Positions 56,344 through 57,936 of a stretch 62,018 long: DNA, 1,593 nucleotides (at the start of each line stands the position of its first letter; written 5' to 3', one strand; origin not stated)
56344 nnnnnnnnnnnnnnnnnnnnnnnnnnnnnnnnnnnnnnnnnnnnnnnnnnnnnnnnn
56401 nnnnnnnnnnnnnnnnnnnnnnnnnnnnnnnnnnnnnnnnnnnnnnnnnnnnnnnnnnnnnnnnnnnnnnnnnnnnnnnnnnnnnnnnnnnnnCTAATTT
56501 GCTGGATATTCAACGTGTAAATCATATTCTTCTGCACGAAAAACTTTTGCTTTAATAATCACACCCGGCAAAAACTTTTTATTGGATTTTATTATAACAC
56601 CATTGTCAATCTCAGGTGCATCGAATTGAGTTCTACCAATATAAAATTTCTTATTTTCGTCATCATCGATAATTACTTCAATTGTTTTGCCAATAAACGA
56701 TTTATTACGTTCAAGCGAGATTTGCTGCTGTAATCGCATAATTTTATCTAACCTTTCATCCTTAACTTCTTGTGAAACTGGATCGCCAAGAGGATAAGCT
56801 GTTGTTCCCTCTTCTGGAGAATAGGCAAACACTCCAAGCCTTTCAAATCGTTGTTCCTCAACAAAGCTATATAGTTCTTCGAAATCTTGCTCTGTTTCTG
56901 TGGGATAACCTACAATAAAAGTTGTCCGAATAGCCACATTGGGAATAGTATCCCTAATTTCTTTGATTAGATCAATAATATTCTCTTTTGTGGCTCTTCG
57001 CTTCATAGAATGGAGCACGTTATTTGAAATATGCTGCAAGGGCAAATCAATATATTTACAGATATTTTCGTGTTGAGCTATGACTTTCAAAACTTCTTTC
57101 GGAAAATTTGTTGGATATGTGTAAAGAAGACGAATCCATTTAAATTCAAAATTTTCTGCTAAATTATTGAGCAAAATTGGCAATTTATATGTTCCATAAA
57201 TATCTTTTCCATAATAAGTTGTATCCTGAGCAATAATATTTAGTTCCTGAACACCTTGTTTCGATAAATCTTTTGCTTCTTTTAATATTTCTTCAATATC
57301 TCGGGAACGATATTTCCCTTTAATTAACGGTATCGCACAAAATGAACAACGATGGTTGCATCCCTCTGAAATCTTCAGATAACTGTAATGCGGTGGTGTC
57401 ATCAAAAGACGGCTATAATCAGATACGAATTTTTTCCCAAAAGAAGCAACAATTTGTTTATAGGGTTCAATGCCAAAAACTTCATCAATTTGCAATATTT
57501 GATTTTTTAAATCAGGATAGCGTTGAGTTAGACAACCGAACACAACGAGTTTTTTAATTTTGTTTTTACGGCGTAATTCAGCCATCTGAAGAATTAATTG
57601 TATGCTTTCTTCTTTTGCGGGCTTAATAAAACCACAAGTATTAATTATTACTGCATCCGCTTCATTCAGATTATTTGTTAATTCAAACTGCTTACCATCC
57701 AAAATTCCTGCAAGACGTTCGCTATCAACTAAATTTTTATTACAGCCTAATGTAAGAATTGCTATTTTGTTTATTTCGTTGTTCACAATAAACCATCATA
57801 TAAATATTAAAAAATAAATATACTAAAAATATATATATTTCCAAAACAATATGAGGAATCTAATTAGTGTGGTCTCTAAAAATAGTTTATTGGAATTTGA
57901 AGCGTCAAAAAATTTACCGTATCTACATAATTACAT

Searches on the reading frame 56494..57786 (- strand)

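Call 72: search_protein_families(library=pfam, proteins=[window:56494-57786:-], max_evalue=0.00001)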
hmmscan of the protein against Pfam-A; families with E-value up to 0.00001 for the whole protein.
window:56494-57786:- (430 aa): 3 families
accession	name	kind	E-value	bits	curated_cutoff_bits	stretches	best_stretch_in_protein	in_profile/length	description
PF04055.27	Radical_SAM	-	1.4e-27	97.3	29.5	1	138-309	2-166/166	Radical SAM superfamily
PF00919.26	UPF0004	-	1.5e-24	86.3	27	1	7-105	1-98/98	Uncharacterized protein family UPF0004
PF18693.7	TRAM_2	-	7e-17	61.8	27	1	365-426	1-61/63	TRAM domain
